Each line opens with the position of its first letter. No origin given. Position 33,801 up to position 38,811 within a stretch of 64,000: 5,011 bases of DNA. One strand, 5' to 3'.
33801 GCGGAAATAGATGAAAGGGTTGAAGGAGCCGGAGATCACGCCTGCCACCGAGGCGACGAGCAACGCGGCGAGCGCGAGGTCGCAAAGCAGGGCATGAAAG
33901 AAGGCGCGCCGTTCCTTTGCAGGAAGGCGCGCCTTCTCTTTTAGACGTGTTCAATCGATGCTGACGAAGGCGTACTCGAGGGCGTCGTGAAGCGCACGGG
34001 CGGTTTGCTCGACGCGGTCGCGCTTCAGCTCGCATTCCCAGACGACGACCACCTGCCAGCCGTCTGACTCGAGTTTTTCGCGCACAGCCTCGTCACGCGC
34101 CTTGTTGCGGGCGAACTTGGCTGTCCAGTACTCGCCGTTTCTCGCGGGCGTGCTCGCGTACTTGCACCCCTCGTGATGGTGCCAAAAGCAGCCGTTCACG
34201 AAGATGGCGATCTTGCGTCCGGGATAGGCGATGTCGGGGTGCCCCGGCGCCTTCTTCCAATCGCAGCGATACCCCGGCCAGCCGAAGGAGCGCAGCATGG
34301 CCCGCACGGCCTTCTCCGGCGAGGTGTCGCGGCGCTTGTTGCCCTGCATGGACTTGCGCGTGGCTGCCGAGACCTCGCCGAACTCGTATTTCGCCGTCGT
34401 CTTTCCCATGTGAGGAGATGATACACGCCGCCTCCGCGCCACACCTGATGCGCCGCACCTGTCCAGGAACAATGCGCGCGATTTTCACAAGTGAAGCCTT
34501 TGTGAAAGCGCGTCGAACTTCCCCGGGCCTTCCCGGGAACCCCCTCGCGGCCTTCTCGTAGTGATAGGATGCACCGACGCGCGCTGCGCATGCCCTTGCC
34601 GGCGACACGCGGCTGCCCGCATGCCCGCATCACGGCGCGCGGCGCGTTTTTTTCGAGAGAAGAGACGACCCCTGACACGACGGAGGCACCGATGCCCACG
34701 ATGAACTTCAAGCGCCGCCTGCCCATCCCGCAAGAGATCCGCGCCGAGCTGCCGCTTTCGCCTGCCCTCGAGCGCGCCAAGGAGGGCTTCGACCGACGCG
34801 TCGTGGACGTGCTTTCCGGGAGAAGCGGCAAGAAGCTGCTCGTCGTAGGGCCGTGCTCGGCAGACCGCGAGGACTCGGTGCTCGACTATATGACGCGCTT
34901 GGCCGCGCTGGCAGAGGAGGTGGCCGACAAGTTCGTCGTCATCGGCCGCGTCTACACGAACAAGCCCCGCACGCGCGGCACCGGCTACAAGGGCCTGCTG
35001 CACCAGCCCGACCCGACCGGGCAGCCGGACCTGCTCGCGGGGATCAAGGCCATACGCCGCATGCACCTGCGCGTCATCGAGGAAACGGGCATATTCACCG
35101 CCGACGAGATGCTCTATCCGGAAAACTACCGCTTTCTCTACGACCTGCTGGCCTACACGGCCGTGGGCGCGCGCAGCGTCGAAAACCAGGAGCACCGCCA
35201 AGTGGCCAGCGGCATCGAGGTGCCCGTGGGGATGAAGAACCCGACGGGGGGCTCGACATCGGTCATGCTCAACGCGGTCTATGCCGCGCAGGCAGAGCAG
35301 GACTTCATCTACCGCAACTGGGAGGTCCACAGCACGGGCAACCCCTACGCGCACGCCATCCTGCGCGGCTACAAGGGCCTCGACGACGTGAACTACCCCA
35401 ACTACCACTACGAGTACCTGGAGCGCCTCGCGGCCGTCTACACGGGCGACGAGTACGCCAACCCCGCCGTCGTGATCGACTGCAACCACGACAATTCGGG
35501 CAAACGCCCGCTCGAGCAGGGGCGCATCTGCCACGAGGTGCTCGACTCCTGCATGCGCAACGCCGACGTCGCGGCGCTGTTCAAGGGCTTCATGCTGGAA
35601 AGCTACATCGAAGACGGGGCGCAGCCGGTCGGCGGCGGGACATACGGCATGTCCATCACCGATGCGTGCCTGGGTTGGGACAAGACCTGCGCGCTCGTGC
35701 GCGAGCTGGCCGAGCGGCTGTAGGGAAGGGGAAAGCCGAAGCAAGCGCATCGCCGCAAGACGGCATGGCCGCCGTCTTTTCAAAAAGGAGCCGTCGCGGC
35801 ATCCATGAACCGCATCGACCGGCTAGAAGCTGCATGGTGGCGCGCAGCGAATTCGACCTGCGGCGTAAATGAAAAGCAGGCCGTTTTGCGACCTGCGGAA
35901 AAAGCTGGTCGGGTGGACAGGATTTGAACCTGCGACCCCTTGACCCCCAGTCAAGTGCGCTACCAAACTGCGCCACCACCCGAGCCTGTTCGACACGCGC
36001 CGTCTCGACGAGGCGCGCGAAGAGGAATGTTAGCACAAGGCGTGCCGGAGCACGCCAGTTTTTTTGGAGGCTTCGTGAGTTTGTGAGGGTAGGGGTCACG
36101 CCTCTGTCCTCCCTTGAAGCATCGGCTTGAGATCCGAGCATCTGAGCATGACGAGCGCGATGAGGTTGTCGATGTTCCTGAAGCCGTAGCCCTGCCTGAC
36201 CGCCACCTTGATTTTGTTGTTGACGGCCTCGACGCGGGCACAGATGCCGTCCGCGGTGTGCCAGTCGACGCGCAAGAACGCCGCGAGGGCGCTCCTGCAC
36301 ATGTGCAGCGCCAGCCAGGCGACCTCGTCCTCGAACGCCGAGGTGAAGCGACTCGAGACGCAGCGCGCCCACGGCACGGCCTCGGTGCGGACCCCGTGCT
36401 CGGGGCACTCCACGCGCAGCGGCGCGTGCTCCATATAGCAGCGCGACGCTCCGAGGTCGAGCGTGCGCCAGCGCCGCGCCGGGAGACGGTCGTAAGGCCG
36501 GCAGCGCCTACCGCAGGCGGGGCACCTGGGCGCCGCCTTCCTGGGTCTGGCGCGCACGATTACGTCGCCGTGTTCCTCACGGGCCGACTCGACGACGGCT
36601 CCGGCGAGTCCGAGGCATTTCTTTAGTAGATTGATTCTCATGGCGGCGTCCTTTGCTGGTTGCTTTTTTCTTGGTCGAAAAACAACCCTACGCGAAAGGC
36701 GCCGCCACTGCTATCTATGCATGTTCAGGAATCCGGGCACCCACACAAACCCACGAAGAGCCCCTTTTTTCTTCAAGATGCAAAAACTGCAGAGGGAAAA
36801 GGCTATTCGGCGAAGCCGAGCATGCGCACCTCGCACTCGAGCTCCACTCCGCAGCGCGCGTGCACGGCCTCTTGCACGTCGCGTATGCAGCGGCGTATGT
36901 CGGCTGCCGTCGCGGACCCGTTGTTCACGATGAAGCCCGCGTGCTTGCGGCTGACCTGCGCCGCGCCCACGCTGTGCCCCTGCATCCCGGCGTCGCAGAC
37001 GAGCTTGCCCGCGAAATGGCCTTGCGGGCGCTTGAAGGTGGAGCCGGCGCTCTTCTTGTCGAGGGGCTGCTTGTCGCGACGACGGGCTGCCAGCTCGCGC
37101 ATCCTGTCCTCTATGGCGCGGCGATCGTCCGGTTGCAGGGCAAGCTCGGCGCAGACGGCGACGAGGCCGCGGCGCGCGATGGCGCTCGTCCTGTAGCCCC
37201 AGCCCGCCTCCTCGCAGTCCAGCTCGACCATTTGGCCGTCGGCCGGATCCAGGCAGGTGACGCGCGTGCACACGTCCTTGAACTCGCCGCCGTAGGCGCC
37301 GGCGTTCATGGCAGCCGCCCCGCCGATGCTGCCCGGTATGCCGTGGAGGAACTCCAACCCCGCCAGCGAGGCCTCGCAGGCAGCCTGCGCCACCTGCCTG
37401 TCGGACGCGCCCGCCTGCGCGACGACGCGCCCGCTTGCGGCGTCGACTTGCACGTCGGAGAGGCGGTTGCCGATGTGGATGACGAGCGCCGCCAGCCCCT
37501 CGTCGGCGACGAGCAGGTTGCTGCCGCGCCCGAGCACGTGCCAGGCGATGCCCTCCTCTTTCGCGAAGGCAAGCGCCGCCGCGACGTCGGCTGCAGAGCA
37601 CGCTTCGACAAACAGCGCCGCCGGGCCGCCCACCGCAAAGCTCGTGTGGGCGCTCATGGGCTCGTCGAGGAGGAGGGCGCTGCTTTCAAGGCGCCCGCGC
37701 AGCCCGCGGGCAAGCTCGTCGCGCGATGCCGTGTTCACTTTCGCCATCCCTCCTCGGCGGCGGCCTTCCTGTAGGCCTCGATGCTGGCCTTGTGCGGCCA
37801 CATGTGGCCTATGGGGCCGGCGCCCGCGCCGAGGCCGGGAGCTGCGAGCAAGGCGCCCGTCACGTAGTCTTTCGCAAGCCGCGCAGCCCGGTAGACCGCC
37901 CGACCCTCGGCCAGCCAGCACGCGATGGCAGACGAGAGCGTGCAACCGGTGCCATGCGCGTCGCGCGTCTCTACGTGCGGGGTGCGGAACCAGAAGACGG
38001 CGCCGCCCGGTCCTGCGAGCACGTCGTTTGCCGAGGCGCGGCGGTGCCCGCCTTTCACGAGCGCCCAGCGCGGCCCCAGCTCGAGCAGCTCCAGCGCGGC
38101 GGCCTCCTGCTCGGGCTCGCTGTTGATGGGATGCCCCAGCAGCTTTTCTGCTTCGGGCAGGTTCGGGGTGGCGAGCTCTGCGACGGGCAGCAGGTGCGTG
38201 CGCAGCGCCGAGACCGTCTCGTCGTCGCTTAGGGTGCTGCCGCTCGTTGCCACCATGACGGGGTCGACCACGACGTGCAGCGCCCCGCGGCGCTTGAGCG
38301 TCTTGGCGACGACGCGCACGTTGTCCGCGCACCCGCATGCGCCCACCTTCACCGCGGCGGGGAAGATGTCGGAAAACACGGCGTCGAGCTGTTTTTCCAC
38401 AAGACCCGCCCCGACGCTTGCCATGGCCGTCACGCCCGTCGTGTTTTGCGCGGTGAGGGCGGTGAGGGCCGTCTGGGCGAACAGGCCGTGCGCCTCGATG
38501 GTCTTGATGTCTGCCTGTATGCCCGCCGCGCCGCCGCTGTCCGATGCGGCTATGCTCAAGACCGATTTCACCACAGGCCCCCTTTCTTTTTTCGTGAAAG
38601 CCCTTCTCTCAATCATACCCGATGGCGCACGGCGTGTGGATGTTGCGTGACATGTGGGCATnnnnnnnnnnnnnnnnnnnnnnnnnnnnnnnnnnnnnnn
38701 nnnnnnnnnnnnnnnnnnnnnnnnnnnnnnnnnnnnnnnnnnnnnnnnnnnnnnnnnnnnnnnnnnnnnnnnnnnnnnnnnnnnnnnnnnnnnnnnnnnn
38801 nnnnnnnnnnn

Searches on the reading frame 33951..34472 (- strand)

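Call 34: search_protein_families(library=pfam, proteins=[window:33951-34472:-], max_evalue=0.0001)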
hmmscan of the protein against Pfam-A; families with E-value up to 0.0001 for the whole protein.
window:33951-34472:- (173 aa): 1 family
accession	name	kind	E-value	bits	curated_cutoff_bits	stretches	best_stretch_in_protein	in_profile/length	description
PF03852.21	Vsr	-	2.6e-19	69.3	27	1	39-101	10-71/74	DNA mismatch endonuclease Vsr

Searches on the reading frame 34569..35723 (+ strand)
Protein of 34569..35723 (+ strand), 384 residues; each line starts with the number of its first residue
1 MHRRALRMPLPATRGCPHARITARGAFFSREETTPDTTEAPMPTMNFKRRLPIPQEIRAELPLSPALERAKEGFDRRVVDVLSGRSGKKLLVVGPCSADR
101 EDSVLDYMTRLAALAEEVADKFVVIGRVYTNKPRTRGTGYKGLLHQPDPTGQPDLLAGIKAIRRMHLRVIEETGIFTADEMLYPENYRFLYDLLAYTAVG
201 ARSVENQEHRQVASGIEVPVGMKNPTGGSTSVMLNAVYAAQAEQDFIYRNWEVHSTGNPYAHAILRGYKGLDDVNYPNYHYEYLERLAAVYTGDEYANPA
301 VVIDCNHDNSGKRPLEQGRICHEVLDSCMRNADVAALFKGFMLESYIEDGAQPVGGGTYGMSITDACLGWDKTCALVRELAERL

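Call 34: search_protein_families(library=pfam, proteins=[window:34569-35723:+], max_evalue=0.0001)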
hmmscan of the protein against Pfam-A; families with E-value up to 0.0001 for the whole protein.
window:34569-35723:+ (384 aa): 1 family
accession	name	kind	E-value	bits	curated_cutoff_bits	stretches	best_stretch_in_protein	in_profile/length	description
PF00793.26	DAHP_synth_1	-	4.3e-36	124.6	25.5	1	80-375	9-267/270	DAHP synthetase I family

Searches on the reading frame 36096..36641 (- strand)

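Call 34: search_protein_families(library=pfam, proteins=[window:36096-36641:-], max_evalue=0.0001)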
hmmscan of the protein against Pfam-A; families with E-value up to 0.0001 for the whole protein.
window:36096-36641:- (181 aa): 2 families
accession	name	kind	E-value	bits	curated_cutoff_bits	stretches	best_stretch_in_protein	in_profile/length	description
PF13542.12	HTH_Tnp_ISL3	-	1.6e-07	31.2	27.4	1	88-136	2-49/51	Helix-turn-helix domain of transposase family ISL3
PF01610.23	DDE_Tnp_ISL3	-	2.4e-06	28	23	1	135-162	211-238/240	Transposase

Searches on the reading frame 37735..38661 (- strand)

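Call 34: search_protein_families(library=pfam, proteins=[window:37735-38661:-], max_evalue=0.0001)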
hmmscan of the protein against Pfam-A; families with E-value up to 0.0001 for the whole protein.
window:37735-38661:- (308 aa): 2 families
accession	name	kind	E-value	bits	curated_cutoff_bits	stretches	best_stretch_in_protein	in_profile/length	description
PF08543.17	Phos_pyr_kin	-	5.5e-82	275.3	27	1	41-284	1-245/246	Phosphomethylpyrimidine kinase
PF00294.29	PfkB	-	1.2e-11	45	25.8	1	113-264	146-283/302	pfkB family carbohydrate kinase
